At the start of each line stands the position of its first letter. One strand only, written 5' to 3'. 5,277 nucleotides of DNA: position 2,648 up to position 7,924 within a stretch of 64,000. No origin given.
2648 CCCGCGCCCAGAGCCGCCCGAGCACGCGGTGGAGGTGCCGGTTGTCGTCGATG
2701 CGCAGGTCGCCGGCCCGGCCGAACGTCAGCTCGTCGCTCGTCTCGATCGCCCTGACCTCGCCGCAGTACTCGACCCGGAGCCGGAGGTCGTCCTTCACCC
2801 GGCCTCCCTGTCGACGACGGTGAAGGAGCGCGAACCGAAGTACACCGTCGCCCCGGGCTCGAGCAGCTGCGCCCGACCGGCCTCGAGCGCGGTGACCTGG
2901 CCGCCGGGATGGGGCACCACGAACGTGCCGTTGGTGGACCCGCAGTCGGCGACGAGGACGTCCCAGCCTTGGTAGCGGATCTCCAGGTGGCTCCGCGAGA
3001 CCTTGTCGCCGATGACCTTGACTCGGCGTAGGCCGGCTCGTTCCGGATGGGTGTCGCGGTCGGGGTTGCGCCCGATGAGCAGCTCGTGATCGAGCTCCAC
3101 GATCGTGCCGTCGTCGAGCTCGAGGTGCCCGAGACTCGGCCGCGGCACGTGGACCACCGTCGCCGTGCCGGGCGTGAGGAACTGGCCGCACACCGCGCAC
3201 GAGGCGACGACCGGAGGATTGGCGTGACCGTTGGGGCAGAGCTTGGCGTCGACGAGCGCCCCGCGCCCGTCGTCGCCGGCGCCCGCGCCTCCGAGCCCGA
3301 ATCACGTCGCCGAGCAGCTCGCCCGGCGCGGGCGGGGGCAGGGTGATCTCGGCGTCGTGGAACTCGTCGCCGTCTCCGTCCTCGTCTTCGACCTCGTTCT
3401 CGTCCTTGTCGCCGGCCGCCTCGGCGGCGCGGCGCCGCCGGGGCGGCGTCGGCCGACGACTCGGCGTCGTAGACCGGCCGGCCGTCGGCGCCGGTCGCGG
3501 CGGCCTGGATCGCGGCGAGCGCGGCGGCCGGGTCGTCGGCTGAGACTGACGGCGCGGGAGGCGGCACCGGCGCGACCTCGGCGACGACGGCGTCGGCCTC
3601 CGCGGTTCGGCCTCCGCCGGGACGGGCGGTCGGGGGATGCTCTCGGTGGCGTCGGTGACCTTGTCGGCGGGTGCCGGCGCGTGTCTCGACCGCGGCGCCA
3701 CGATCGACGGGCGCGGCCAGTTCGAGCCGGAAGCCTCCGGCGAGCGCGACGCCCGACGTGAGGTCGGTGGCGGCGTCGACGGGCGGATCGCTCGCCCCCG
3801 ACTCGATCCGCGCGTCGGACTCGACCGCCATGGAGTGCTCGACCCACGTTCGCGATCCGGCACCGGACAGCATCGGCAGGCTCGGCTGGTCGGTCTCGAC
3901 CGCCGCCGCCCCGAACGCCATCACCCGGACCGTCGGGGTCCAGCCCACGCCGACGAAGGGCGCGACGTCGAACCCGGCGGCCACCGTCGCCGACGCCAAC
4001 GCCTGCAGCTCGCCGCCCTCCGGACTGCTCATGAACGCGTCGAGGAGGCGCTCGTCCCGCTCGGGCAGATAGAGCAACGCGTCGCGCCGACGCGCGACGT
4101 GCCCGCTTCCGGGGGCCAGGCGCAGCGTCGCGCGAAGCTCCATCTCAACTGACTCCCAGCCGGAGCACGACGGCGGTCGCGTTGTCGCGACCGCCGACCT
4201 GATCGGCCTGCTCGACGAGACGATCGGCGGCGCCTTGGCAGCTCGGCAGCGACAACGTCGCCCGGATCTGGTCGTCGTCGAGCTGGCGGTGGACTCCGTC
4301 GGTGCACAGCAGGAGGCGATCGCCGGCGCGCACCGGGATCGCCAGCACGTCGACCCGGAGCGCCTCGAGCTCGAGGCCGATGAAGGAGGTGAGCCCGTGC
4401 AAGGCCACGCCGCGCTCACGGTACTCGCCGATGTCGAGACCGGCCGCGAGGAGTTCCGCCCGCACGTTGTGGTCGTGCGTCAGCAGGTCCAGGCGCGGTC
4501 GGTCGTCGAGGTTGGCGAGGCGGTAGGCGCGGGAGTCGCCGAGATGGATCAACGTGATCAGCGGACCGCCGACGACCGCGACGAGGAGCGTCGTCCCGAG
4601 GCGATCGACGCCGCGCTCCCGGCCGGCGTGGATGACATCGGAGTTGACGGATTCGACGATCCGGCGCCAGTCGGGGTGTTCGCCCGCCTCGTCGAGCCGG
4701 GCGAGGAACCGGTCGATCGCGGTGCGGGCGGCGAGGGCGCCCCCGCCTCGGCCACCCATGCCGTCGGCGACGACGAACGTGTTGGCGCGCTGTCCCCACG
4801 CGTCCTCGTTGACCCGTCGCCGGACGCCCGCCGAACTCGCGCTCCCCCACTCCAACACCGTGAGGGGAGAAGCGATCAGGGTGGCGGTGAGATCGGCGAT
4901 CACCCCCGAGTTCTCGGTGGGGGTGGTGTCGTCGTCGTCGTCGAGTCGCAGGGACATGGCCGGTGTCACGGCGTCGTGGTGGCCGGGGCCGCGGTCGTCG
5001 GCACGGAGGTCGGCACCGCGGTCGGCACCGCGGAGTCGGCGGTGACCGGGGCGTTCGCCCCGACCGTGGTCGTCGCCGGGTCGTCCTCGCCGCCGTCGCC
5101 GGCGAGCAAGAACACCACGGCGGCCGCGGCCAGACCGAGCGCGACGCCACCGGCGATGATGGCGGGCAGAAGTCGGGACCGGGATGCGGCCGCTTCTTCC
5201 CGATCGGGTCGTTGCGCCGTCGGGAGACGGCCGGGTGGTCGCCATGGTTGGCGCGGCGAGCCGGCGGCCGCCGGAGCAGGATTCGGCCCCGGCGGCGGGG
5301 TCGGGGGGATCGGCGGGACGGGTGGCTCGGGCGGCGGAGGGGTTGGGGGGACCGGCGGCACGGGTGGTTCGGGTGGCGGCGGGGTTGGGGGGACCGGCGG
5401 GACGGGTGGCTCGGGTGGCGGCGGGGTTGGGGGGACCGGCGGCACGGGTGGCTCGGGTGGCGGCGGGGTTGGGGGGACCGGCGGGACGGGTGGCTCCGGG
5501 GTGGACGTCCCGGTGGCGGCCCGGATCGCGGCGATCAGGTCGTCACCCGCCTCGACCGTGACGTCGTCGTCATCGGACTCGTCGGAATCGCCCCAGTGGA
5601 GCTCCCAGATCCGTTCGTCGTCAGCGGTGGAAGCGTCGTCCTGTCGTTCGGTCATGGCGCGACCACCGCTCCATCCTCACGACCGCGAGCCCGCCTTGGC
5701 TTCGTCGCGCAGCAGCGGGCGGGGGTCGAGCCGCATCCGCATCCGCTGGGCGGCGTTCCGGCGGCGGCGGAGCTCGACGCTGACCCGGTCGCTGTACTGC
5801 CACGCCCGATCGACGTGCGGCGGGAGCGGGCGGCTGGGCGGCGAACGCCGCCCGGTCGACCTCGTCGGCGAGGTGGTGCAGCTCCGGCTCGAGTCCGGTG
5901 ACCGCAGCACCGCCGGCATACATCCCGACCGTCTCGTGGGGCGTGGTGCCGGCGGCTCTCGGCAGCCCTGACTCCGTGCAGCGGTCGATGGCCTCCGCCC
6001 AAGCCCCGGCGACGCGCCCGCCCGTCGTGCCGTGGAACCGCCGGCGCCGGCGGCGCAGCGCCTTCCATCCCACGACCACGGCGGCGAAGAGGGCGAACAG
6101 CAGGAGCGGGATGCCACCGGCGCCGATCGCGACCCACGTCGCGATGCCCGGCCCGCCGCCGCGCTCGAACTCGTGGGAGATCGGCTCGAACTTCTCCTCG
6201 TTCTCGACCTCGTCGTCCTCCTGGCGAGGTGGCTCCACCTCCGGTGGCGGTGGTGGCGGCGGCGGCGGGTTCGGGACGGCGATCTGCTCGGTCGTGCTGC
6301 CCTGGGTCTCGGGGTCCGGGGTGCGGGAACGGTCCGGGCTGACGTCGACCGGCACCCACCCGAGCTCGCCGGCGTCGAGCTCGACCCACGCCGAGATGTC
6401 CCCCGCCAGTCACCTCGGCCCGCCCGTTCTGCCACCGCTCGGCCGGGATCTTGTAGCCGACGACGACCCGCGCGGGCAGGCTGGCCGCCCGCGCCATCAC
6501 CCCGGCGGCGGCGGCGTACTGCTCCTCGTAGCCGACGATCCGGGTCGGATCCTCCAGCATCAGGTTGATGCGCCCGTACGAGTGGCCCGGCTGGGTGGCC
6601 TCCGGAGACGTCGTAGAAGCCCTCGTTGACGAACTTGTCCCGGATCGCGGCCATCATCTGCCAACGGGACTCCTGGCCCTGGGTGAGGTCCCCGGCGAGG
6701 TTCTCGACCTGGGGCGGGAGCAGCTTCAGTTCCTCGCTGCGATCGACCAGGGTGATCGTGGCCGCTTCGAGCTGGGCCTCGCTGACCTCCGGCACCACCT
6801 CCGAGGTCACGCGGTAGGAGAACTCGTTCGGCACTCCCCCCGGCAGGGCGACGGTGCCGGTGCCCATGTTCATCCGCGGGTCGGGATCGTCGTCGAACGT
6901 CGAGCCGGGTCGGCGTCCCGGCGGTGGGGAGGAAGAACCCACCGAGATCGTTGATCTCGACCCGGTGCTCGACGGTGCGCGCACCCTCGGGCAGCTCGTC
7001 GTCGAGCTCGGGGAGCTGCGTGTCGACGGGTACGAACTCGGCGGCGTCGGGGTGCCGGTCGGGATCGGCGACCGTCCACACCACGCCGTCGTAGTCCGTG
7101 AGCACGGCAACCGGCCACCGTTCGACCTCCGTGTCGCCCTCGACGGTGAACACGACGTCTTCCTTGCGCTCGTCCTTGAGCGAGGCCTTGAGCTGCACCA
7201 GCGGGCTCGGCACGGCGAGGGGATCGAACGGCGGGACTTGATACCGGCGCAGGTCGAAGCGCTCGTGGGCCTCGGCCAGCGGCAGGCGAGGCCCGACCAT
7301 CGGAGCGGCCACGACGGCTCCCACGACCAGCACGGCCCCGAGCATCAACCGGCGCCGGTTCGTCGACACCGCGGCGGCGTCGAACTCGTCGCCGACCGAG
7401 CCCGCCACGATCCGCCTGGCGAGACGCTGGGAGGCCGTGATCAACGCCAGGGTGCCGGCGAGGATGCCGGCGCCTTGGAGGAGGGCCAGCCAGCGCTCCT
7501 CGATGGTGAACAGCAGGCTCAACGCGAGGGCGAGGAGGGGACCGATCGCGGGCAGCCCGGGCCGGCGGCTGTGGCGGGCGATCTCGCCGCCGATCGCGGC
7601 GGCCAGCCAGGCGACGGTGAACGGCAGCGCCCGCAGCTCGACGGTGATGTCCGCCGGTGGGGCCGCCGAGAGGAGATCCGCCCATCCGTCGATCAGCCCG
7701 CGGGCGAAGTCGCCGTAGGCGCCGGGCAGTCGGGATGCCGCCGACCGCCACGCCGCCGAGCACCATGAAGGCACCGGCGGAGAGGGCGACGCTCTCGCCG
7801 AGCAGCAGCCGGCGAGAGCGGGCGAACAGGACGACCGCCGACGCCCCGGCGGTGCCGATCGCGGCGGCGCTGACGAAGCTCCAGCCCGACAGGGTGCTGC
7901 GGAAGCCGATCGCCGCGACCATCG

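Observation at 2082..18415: Eight-gene, translationally coupled operon linking a giant cadherin/FN3 surface protein to MoxR-DUF58-transglutaminase-like machinery and a PP2C / double-FHA module, with a divergent receptor Ser/Thr kinase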

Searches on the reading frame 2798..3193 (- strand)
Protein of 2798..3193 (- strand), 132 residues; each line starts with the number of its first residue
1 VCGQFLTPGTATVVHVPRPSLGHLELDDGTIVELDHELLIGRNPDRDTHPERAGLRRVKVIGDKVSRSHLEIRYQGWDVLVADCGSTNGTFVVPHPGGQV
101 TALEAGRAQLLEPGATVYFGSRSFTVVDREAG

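Call 91: search_protein_families(library=pfam, proteins=[window:2798-3193:-], max_evalue=0.001)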
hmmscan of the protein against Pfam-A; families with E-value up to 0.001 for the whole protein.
window:2798-3193:- (132 aa): 1 family
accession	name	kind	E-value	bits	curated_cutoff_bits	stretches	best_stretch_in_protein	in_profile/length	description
PF00498.31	FHA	-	1.7e-09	38.4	20.7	1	39-119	2-66/67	FHA domain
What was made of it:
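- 2795..4143 (-): EsrG-like output protein. N-terminal pseudo-PP2C domain (3709-4143); Pro/Ala-rich disordered linker; zinc ribbon plus canonical FHA (2795 to about 3250). Frame breaks lie in the linker. FHA E=1.7e-9 (call 91).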

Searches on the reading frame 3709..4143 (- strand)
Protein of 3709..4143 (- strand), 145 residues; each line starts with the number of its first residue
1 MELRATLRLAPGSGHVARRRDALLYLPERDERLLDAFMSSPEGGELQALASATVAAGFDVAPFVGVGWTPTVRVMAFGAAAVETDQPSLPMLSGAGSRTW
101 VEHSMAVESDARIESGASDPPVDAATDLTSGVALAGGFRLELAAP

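Call 66: search_protein_representatives(protein=window:3709-4143:-)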
Query: 145 residues. Proteins with E-value up to 0.001 (for the whole library): 183; up to 1e-10: 136; up to 1e-30: 14. The best 150 are listed.
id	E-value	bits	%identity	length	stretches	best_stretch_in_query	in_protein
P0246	3.7e-78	276.5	92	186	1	1-145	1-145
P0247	7.6e-58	210.7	74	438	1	4-144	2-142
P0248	1.7e-57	209.6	73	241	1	3-144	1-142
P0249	3.8e-46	172.9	66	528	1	4-144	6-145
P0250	4.8e-46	172.5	64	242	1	5-142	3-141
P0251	1.5e-42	161.2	59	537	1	4-143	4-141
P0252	1.3e-41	158.2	64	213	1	11-143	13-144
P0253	2.3e-39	150.9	61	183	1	4-143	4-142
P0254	4.2e-38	146.8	56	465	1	3-142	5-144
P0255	4.8e-37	143.4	64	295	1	6-143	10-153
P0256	2.6e-35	137.8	59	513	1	7-142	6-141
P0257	4.6e-35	137.0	60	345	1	11-145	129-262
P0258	5.7e-33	130.2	53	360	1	3-143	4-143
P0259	2.6e-31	124.8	55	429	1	8-141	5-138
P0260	1.4e-25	106.3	53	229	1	7-144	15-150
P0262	1.7e-24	102.8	44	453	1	7-143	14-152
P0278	1.3e-19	87.0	41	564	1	4-142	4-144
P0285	4.4e-19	85.2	46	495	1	4-145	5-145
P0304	1.1e-17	80.7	46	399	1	4-142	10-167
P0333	1.2e-14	70.8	44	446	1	1-145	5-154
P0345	1.2e-13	67.7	38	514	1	7-143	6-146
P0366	9.6e-12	61.5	40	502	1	5-142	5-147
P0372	2.5e-11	60.1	36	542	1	7-143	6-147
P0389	2.7e-10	56.8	37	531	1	3-144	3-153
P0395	7.7e-10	55.3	39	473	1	5-142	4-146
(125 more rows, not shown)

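Call 74: predict_structure(alignment_id=A8)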
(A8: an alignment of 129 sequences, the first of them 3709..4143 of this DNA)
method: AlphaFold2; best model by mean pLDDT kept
length: 145 residues; sequences in the alignment: 129
mean_pLDDT: 96.9   pTM: 0.92
mean pLDDT of the five models: 96.9, 96.4, 95.7, 95.6, 95.6
residues with pLDDT >= 90: 136; 70-90: 9; 50-70: 0; < 50: 0
segments of 3 or more residues with pLDDT < 50: none
pLDDT, mean of each block of 10 residues (from residue 1): 94 98 98 99 98 98 97 98 97 97 96 93 97 98 92
secondary structure, 60 per line:
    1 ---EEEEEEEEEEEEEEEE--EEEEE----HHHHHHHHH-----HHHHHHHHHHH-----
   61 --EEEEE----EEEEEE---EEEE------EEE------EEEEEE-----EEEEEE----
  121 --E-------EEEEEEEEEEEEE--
elements in order: E4-19 E22-26 H31-39 H45-55 E63-67 E72-77 E81-84 E91-93 E100-105 E111-116 E131-143
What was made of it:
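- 2795..4143 (-): AlphaFold2 of window:3709-4143 gave pLDDT 96.9 (call 74).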

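Call 77: fold_search(model_id=the predicted structure, library=pdb)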
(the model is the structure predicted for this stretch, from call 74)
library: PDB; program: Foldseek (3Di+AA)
matches with E <= 10: 605; with E <= 0.001: 2
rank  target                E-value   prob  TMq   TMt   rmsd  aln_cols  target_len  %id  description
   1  6jkv_B                4.0e-04  1.00  0.61  0.42   7.1       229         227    8  PppA, a key regulatory component of T6SS in Pseudomonas aeruginosa (released 2019-06-26)
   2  6jkv_A                7.5e-04  1.00  0.62  0.42   6.8       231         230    7  PppA, a key regulatory component of T6SS in Pseudomonas aeruginosa (released 2019-06-26)
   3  2j86_A                5.8e-03  1.00  0.54  0.37   7.5       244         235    6  Structural analysis of the PP2C Family Phosphatase tPphA of Thermosynechococcus elongatus (released 2007-11-06)
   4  2j86_B                7.7e-03  1.00  0.53  0.37   7.4       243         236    6  Structural analysis of the PP2C Family Phosphatase tPphA of Thermosynechococcus elongatus (released 2007-11-06)
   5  2xzv                  8.1e-03  0.99  0.49  0.34   8.2       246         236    7  The cyanobacterial PP2C-like phosphatase tPphA requires three metals in the catalytic center for efficient catalysis (released 2011-02-09)
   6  1txo_A                9.1e-03  0.99  0.52  0.36   8.3       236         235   10  Crystal structure of the Mycobacterium tuberculosis serine/threonine phosphatase PstP/Ppp at 1.95 A. (released 2004-11-23)
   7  3f79_D                1.1e-02  0.94  0.43  0.31   8.5       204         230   10  Structure of pseudo-centered cell crystal form of the C-terminal phosphatase domain of P. aeruginosa RssB (released 2009-11-24)
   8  3w40_A                1.1e-02  0.90  0.41  0.32  10.0       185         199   10  Crystal structure of RsbX in complex with magnesium in space group P1 (released 2014-01-22)
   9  1txo_B                1.3e-02  1.00  0.58  0.38   7.6       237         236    8  Crystal structure of the Mycobacterium tuberculosis serine/threonine phosphatase PstP/Ppp at 1.95 A. (released 2004-11-23)
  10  5iti                  1.3e-02  0.99  0.54  0.37   7.3       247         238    7  A cynobacterial PP2C (tPphA) structure (released 2016-05-04)
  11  2y09                  1.4e-02  0.98  0.49  0.34   7.8       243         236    8  The cyanobacterial PP2C-like phosphatase tPphA requires three metals in the catalytic center for efficient catalysis (released 2011-02-09)
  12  5d2u                  1.8e-02  0.98  0.50  0.35   7.8       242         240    5  Crystal structure of tPphA Variant - H39A (released 2016-05-04)
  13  2j82                  1.9e-02  0.97  0.48  0.35   8.0       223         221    8  Structural analysis of the PP2C Family Phosphatase tPphA from Thermosynechococcus elongatus (released 2007-11-06)
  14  6ae9_A                2.1e-02  0.99  0.49  0.31   5.9       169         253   14  X-ray structure of the photosystem II phosphatase PBCP (released 2019-01-02)
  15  2cm1                  2.7e-02  0.98  0.56  0.38   7.7       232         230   11  Crystal structure of the catalytic domain of serine threonine protein phosphatase PstP in complex with 2 Manganese ions. (released 2007-06-12)
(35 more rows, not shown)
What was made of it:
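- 2795..4143 (-): Top Foldseek PDB hits are PP2C phosphatases: PppA 4e-4, tPphA, PstP, RssB (call 77).
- Pseudo-PP2C fold: calls 74, 77.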

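Call 78: list_cluster_members(proteins=[P0262, P0278, P0285, P0304, P0333, P0345, P0366, P0372, P0389, P0395])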
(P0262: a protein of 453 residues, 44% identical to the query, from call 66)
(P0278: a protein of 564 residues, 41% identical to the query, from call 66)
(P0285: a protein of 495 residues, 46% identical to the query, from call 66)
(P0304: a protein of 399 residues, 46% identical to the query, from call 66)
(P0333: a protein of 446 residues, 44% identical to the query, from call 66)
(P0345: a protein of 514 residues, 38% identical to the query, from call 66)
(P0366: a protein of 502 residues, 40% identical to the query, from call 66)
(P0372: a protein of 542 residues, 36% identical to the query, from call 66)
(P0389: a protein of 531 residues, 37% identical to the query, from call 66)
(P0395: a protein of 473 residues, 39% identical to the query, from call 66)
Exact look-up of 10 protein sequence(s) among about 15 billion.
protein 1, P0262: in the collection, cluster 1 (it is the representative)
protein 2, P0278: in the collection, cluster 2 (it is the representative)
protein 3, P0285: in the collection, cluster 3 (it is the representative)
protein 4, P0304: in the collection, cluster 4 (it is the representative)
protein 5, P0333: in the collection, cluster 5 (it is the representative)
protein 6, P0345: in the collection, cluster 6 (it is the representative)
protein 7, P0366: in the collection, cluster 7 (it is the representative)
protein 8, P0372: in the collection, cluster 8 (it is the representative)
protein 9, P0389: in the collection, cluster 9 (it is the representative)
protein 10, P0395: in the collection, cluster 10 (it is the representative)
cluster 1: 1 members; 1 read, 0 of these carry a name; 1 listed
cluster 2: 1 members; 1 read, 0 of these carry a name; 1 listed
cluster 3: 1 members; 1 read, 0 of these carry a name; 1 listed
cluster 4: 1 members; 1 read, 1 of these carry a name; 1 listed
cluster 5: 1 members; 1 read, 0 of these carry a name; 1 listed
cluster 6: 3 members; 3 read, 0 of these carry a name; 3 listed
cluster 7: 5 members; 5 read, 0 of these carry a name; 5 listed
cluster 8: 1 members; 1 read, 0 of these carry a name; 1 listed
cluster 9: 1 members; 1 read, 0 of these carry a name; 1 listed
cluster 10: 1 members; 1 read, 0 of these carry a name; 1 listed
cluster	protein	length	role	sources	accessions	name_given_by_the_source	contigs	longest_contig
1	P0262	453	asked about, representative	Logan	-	-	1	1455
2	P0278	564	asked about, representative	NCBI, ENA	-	-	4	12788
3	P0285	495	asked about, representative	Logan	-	-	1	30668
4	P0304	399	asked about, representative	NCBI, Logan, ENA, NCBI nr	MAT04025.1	MAG: hypothetical protein CL424_03155 [Acidimicrobiaceae bacterium] | hypothetical protein [Acidimicrobiaceae bacterium]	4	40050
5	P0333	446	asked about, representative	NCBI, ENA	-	-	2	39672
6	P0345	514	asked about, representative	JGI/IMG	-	-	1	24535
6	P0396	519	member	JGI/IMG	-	-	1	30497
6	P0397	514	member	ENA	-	-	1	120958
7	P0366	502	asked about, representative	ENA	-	-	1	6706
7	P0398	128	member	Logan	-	-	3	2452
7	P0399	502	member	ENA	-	-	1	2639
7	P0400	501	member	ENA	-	-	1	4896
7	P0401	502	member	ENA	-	-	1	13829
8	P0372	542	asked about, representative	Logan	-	-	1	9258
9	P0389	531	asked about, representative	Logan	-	-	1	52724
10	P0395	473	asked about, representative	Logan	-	-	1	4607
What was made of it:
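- Tried and rejected: Cluster-member names for distant EsrG-like representatives: almost none carried an organism name (call 78).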

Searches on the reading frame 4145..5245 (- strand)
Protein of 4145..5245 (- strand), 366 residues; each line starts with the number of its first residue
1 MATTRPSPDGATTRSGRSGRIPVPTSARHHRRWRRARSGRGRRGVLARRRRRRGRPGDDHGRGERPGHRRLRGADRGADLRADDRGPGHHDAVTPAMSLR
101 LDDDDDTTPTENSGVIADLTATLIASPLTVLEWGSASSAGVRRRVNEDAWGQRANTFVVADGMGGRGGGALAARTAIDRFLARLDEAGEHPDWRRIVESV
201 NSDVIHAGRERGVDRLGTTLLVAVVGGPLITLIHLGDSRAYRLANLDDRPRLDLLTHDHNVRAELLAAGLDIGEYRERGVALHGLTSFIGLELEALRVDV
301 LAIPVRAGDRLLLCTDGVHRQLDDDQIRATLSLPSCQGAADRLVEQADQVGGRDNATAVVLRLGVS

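Call 7: search_protein_families(library=pfam, proteins=[window:4145-5245:-], max_evalue=0.01)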
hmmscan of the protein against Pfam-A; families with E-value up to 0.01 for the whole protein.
window:4145-5245:- (366 aa): 2 families
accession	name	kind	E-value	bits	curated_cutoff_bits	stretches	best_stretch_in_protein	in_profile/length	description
PF13672.11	PP2C_2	-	7.7e-13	48.9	24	1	142-325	8-181/209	Protein phosphatase 2C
PF07228.17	SpoIIE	-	0.0014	19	25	1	289-362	105-190/192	Stage II sporulation protein E (SpoIIE)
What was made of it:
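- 4145..4957 (-): PP2C Ser/Thr phosphatase (EsrF/PrpC-like), intact, with the metal-binding motifs present (ADGMGG, TDGV, RDN). PP2C_2 E=7.7e-13 (call 7).
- Checked: PP2C_2 lies within 4145-5245 (call 7).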

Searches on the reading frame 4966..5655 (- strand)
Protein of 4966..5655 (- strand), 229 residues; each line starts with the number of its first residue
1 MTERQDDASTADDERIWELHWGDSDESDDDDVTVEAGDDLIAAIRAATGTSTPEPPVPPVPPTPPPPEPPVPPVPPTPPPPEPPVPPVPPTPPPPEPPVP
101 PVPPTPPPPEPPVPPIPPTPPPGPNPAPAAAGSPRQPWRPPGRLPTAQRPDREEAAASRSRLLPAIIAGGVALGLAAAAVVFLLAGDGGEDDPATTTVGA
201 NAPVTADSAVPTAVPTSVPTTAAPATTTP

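Call 7: search_protein_families(library=pfam, proteins=[window:4966-5655:-], max_evalue=0.01)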
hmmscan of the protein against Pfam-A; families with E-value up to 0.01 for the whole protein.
window:4966-5655:- (229 aa): 0 families

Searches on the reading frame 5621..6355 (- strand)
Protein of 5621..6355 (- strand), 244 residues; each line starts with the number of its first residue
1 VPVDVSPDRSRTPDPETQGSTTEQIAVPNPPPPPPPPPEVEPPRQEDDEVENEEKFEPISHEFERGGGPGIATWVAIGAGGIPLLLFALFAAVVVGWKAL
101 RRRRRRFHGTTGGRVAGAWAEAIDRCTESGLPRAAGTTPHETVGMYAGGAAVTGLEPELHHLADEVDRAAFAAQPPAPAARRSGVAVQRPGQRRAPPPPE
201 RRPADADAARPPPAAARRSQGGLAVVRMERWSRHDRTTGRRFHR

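Call 7: search_protein_families(library=pfam, proteins=[window:5621-6355:-], max_evalue=0.01)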
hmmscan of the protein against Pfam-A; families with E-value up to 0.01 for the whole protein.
window:5621-6355:- (244 aa): 1 family
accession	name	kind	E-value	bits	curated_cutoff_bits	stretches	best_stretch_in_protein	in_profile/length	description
PF13559.11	DUF4129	-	3.8e-05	24.1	24.8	1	118-183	1-63/69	Domain of unknown function (DUF4129)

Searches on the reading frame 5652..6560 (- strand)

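Call 7: search_protein_families(library=pfam, proteins=[window:5652-6560:-], max_evalue=0.01)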
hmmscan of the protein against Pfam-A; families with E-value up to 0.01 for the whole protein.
window:5652-6560:- (302 aa): 1 family
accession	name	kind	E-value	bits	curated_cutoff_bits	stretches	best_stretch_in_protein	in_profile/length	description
PF01841.26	Transglut_core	-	0.00055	20.6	23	1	9-40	51-82/108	Transglutaminase-like superfamily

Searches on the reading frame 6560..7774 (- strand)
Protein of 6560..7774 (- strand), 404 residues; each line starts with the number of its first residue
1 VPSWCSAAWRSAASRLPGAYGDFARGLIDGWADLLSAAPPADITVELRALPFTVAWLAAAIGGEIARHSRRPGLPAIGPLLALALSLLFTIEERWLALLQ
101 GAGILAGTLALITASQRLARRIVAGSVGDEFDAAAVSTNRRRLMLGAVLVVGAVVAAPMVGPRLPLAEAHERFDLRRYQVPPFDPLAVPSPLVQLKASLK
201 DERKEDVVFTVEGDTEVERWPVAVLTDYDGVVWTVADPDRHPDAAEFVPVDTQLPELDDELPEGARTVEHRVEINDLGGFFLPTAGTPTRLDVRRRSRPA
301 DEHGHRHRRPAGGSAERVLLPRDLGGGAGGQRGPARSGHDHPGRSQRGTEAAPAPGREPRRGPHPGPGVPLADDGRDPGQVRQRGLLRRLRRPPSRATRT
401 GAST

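Call 7: search_protein_families(library=pfam, proteins=[window:6560-7774:-], max_evalue=0.01)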
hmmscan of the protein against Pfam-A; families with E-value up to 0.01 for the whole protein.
window:6560-7774:- (404 aa): 1 family
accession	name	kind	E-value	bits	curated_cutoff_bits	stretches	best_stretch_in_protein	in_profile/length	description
PF11992.13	TgpA_N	-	2e-14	53.8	30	1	38-294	76-301/333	TgpA N-terminal domain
